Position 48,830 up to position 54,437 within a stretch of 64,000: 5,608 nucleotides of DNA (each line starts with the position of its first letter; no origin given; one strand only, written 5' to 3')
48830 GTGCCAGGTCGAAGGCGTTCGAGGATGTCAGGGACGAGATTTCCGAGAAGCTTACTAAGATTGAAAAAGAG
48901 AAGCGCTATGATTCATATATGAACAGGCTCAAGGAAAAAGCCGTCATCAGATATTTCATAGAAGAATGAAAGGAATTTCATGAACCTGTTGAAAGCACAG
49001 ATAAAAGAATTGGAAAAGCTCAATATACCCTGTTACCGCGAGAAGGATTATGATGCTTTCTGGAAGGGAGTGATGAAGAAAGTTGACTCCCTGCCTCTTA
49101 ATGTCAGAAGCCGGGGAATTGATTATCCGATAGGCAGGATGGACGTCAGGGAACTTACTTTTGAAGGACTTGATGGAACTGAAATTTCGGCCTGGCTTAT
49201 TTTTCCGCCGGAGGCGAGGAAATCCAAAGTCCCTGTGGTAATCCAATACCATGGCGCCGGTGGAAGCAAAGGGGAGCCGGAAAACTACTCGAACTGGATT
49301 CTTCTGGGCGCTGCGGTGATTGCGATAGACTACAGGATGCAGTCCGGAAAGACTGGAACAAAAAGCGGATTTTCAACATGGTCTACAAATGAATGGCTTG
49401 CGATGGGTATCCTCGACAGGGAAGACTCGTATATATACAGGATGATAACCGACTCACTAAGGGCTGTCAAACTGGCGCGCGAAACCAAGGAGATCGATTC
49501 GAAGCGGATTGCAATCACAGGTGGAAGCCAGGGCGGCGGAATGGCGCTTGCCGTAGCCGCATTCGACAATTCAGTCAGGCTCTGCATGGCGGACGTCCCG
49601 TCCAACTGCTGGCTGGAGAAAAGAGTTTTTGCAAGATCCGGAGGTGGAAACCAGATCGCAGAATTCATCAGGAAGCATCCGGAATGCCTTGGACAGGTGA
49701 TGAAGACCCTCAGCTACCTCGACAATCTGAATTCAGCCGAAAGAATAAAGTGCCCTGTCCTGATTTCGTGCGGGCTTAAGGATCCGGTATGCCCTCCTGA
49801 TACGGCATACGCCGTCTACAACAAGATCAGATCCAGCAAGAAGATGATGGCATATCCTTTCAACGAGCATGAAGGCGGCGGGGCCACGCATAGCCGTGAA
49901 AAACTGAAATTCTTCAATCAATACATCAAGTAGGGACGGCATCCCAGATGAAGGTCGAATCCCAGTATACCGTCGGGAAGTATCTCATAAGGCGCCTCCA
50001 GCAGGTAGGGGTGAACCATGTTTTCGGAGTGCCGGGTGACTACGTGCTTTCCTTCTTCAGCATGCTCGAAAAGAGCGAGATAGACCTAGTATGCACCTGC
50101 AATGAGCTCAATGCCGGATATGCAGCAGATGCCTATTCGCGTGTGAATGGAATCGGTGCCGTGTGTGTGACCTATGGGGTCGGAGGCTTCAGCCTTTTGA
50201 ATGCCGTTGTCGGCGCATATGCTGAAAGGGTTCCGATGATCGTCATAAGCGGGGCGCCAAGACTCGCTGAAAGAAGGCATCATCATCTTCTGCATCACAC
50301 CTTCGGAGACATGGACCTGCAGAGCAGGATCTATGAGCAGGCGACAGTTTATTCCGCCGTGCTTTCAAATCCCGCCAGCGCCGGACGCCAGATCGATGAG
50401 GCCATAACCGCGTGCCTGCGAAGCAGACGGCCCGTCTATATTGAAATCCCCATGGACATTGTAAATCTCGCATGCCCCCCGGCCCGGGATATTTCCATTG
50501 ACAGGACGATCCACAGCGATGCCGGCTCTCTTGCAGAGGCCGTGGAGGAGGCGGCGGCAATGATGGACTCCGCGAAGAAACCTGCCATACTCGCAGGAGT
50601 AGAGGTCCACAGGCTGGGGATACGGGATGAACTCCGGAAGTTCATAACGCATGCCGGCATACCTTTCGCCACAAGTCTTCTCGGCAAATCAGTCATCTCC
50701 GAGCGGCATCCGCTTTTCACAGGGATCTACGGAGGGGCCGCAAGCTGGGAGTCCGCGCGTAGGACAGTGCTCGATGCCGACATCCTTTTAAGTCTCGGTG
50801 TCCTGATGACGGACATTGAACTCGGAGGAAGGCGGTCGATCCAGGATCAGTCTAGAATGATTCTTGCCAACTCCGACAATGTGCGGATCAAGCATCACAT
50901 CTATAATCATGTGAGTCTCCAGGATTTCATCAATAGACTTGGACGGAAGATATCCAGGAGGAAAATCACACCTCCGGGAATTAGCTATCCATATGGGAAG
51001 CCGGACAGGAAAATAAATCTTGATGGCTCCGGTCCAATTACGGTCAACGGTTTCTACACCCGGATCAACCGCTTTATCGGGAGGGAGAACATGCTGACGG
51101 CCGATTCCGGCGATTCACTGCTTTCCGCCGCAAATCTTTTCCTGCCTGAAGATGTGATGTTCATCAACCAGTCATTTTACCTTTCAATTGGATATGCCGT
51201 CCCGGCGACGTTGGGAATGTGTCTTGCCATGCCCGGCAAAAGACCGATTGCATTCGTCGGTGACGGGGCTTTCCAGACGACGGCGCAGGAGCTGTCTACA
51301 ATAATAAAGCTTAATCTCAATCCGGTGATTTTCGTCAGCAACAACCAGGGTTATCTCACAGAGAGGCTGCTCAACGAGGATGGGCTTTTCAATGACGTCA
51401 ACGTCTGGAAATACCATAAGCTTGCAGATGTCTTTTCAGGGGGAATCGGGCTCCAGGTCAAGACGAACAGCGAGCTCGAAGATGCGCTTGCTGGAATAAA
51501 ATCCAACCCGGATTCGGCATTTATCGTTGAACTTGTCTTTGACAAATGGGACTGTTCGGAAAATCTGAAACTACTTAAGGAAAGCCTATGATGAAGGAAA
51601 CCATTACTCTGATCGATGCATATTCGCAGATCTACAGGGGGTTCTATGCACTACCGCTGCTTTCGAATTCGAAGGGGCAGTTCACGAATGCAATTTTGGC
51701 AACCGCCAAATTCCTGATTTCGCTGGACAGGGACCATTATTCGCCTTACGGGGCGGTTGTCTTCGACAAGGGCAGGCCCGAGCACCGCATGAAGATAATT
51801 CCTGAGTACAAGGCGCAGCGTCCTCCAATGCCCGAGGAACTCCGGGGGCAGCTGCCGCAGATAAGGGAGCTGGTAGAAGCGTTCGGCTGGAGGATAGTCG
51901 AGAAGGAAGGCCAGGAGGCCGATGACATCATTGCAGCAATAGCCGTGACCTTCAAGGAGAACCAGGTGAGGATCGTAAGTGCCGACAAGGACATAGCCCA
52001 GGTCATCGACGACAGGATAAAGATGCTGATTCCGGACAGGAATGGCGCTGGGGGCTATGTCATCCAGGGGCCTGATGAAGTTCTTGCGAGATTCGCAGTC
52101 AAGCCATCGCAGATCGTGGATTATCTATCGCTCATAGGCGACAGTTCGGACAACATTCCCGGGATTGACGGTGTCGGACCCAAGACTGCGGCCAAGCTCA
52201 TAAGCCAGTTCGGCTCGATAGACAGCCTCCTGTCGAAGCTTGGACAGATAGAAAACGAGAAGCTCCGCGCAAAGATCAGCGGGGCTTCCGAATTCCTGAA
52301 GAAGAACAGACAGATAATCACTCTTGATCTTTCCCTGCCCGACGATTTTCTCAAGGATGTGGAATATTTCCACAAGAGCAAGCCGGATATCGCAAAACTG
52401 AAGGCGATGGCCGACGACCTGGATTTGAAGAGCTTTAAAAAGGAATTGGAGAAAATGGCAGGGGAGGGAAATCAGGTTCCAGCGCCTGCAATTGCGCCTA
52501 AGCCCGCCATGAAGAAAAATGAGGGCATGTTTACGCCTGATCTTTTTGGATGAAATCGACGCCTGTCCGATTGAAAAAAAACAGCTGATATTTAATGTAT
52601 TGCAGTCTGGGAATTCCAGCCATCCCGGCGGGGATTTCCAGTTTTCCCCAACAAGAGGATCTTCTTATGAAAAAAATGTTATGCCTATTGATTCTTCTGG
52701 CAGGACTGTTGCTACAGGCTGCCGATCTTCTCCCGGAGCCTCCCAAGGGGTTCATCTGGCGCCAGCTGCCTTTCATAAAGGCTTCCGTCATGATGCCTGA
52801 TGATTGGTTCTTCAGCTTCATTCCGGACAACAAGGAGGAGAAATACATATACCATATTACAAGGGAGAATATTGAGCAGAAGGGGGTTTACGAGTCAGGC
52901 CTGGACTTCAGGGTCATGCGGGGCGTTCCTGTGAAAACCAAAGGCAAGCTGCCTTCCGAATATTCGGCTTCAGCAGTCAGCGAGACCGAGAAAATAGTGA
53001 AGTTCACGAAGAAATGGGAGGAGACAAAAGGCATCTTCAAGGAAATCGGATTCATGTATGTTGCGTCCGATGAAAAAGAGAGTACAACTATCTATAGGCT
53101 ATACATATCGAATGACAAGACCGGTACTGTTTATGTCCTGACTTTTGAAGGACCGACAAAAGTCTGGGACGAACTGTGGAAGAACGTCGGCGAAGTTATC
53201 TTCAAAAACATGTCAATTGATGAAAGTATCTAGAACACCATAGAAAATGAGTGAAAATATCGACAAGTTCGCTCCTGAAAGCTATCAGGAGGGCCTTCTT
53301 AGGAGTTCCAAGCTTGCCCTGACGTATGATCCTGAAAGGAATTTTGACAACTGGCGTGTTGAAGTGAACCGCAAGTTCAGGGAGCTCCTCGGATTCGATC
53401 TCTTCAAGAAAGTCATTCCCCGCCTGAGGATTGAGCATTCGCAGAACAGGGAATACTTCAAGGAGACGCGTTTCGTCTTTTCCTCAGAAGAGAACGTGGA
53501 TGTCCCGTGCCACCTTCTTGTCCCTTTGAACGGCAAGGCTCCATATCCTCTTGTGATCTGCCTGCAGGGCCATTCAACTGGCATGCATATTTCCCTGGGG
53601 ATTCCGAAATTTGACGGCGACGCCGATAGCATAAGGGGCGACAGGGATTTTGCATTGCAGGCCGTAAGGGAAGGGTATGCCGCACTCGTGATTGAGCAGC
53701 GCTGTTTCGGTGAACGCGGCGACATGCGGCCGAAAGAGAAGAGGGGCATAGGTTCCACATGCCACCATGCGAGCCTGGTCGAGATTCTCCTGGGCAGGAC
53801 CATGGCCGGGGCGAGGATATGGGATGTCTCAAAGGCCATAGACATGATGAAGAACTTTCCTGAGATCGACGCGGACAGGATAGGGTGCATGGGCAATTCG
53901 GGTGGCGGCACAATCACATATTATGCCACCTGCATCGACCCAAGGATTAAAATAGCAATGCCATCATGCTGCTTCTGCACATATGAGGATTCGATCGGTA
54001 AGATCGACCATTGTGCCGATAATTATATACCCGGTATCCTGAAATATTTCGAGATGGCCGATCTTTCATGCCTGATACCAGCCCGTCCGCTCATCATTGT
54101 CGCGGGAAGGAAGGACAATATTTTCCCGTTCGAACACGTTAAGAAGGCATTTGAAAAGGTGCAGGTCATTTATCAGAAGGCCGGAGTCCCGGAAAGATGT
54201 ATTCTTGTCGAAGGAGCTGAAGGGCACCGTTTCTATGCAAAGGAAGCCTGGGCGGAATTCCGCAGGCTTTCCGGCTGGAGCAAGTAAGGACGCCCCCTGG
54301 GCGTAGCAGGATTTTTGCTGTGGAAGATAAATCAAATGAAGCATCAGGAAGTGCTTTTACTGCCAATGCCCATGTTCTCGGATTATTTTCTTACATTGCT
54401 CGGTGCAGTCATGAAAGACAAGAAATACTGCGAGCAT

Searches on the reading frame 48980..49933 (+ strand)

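Call 6: search_protein_families(library=ncbifam, proteins=[window:48980-49933:+], max_evalue=0.001)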
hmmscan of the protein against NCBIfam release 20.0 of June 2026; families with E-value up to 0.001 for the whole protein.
window:48980-49933:+ (317 aa): 7 families
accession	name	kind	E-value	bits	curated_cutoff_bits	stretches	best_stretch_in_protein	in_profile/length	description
NF047920.1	lactonase_UilS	equivalog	2.4e-11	43.9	400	1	156-203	79-126/285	UilS family quorum-quenching N-acyl-homoserine lactonase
NF033523.0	lasso_peptidase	equivalog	1.3e-08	34.1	400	1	55-263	376-581/638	Atxe2 family lasso peptide isopeptidase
NF050058.1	e_dPHAscl_type1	hypoth_equivalog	3.7e-07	29.9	150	1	74-197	12-126/276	extracellular catalytic domain type 1 short-chain-length polyhydroxyalkanoate depolymerase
NF007857.0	PRK10566.1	equivalog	2.3e-06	27.6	201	1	164-291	96-220/249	esterase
NF033149.0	CHL_hydrolase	equivalog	4.3e-06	25.9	500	0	49-121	42-117/310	chloramphenicol hydrolase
NF051488.1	bifunc_PcaDC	exception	3.5e-05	23.1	390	1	210-287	143-223/375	bifunctional 3-oxoadipate enol-lactonase/4-carboxymuconolactone decarboxylase PcaDC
NF058653.1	LipP1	equivalog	4.2e-05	22.6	350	0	161-194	127-163/300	LipP1 family hormone-sensitive lipase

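Call 7: search_protein_families(library=pfam, proteins=[window:48980-49933:+], max_evalue=0.001)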
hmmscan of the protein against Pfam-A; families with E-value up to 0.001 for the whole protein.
window:48980-49933:+ (317 aa): 10 families
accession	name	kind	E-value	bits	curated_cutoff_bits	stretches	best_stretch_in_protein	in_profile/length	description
PF05448.18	AXE1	-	1.6e-69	234.5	21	1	1-313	1-319/321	Acetyl xylan esterase (AXE1)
PF00326.27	Peptidase_S9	-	7.3e-14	52.2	22.6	1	156-314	45-204/213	Prolyl oligopeptidase family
PF22244.2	GCE_fung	-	1.4e-07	32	27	1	130-205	67-135/231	Glucuronyl esterase, fungi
PF00561.26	Abhydrolase_1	-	2.1e-07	31.3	25.8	0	85-207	1-102/245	alpha/beta hydrolase fold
PF02129.25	Peptidase_S15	-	2.5e-07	31.1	23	0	65-208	1-129/262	X-Pro dipeptidyl-peptidase (S15 family)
PF20434.5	BD-FAE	-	5.5e-07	29.7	26.8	0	74-122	3-59/215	BD-FAE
PF12146.15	Hydrolase_4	-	1.1e-06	28.5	27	1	250-297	184-232/239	Serine aminopeptidase, S33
PF01738.24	DLH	-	2.9e-06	27.5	21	0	79-197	11-119/217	Dienelactone hydrolase family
PF07859.19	Abhydrolase_3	-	3.6e-05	24.1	25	1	88-194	2-90/210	alpha/beta hydrolase fold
PF12740.14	PETase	-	0.00052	19.9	28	0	164-217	114-164/263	PET hydrolase-like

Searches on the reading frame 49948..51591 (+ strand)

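Call 6: search_protein_families(library=ncbifam, proteins=[window:49948-51591:+], max_evalue=0.001)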
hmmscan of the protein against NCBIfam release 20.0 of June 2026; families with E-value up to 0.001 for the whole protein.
window:49948-51591:+ (547 aa): 52 families (the best 25 are shown)
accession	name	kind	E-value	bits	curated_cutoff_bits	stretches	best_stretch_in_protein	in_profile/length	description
TIGR03393.1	indolpyr_decarb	equivalog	3.8e-106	355.9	946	1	7-538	1-533/539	indolepyruvate decarboxylase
TIGR03394.1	indol_phenyl_DC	equivalog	6.3e-101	338.8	554.5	1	11-517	4-506/535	indolepyruvate/phenylpyruvate decarboxylase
NF005712.0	PRK07524.1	subfamily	2.5e-56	191.2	500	1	7-519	3-518/536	5-guanidino-2-oxopentanoate decarboxylase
NF006187.0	PRK08322.1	equivalog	2.2e-49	168.3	509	1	11-545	6-539/548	acetolactate synthase large subunit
NF006377.0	PRK08611.1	equivalog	3.8e-47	161.1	742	1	8-533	5-531/576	pyruvate oxidase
TIGR00118.1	acolac_lg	equivalog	3.8e-47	161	538.35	1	10-532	4-535/557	biosynthetic-type acetolactate synthase large subunit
NF004919.0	PRK06276.1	equivalog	4e-45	154.2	866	1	11-467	5-470/582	acetolactate synthase large subunit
NF006052.0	PRK08199.1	subfamily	1.8e-43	148.7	539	2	5-298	6-292/559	thiamine pyrophosphate protein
NF004710.0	PRK06048.1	equivalog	6.7e-43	147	976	1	7-532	8-538/561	acetolactate synthase large subunit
NF006524.0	PRK08978.1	equivalog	2.3e-42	145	738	1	11-467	5-456/548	acetolactate synthase 2 catalytic subunit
NF005713.0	PRK07525.1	subfamily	5.1e-41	140.7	620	2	8-287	7-277/592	sulfoacetaldehyde acetyltransferase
NF006378.0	PRK08617.1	equivalog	8.7e-40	136.6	510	2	4-284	5-279/556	acetolactate synthase AlsS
NF008431.0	PRK11269.1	equivalog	3.4e-39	134.8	791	2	14-296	11-290/591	glyoxylate carboligase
NF005860.0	PRK07789.1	equivalog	3.6e-39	134.6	881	2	5-320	32-344/615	acetolactate synthase large subunit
NF006122.0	PRK08266.1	subfamily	7.6e-39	133.6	571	2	6-310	3-296/543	hypothetical protein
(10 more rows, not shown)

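Call 7: search_protein_families(library=pfam, proteins=[window:49948-51591:+], max_evalue=0.001)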
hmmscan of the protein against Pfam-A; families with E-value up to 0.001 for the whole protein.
window:49948-51591:+ (547 aa): 3 families
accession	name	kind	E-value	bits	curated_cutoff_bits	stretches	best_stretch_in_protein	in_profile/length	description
PF02776.23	TPP_enzyme_N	-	3.1e-32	111.3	26.8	1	8-114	2-110/119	Thiamine pyrophosphate enzyme, N-terminal TPP binding domain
PF00205.28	TPP_enzyme_M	-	5.6e-25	88.1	30.4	1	199-325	1-127/137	Thiamine pyrophosphate enzyme, central domain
PF02775.26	TPP_enzyme_C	-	3.3e-20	72.9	21.9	1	388-526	3-149/151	Thiamine pyrophosphate enzyme, C-terminal TPP binding domain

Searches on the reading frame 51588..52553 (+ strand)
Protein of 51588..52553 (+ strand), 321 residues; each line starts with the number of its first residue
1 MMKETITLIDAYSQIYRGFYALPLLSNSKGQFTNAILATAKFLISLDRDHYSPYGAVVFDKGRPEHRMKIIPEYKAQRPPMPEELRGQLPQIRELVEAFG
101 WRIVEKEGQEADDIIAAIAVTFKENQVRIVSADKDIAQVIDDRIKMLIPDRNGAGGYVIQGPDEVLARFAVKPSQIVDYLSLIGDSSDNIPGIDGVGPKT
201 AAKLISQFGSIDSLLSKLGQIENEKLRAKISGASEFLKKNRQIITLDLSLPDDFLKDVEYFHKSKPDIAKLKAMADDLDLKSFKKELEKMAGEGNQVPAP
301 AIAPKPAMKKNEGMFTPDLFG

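Call 6: search_protein_families(library=ncbifam, proteins=[window:51588-52553:+], max_evalue=0.001)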
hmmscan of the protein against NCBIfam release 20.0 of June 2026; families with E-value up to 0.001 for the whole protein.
window:51588-52553:+ (321 aa): 7 families
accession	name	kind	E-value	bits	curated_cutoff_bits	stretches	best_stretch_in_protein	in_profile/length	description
NF004397.1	PRK05755.1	equivalog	1.9e-79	268.2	720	1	5-293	2-287/889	DNA polymerase I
TIGR00593.1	pola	equivalog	3.9e-75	253.8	600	1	7-296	2-291/890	DNA polymerase I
NF011547.0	PRK14976.1-4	equivalog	5.2e-57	193.3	305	1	4-289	2-290/291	5'-3' exonuclease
NF007017.0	PRK09482.1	equivalog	9.6e-42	143.3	261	1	4-251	3-244/257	flap endonuclease Xni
NF011545.0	PRK14976.1-2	equivalog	2.4e-40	138.6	434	1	3-248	6-248/287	5'-3' exonuclease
NF011546.0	PRK14976.1-3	equivalog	1.6e-37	129.4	347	1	3-250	2-255/297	5'-3' exonuclease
TIGR03674.1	fen_arch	equivalog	0.00011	21.4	351.95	1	163-223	213-272/338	flap endonuclease-1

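Call 7: search_protein_families(library=pfam, proteins=[window:51588-52553:+], max_evalue=0.001)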
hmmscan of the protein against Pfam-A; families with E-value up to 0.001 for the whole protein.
window:51588-52553:+ (321 aa): 3 families
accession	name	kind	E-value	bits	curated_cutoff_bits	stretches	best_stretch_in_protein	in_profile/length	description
PF02739.22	5_3_exonuc_N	-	1.4e-44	152.2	34.3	1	6-152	2-147/164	5'-3' exonuclease, N-terminal resolvase-like domain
PF01367.25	5_3_exonuc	-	1.9e-25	89.6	40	1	171-254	1-84/97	5'-3' exonuclease, C-terminal SAM fold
PF14520.12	HHH_5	-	0.00039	21.3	27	1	192-217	6-32/57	Helix-hairpin-helix domain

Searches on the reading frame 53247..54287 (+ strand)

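Call 6: search_protein_families(library=ncbifam, proteins=[window:53247-54287:+], max_evalue=0.001)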
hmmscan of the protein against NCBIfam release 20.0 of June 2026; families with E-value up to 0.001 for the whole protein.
window:53247-54287:+ (346 aa): 2 families
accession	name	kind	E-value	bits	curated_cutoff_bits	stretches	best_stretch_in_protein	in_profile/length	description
NF047920.1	lactonase_UilS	equivalog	6.1e-06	26.1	400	1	183-248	71-136/285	UilS family quorum-quenching N-acyl-homoserine lactonase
NF053518.1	DipepPtdsDpp5Prph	equivalog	0.00014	20.5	900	1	187-233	483-530/655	dipeptidyl-peptidase Dpp5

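Call 7: search_protein_families(library=pfam, proteins=[window:53247-54287:+], max_evalue=0.001)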
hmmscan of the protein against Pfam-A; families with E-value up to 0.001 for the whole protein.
window:53247-54287:+ (346 aa): 4 families
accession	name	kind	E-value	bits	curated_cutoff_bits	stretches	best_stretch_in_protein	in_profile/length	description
PF12715.13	Abhydrolase_7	-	4.7e-16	59.4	21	1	30-303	45-327/388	Abhydrolase family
PF05448.18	AXE1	-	5.2e-08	32.5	21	1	188-271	153-236/321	Acetyl xylan esterase (AXE1)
PF00326.27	Peptidase_S9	-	9.8e-08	32.2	22.6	1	189-333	43-193/213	Prolyl oligopeptidase family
PF22244.2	GCE_fung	-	2.3e-06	28.1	27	1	189-240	82-135/231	Glucuronyl esterase, fungi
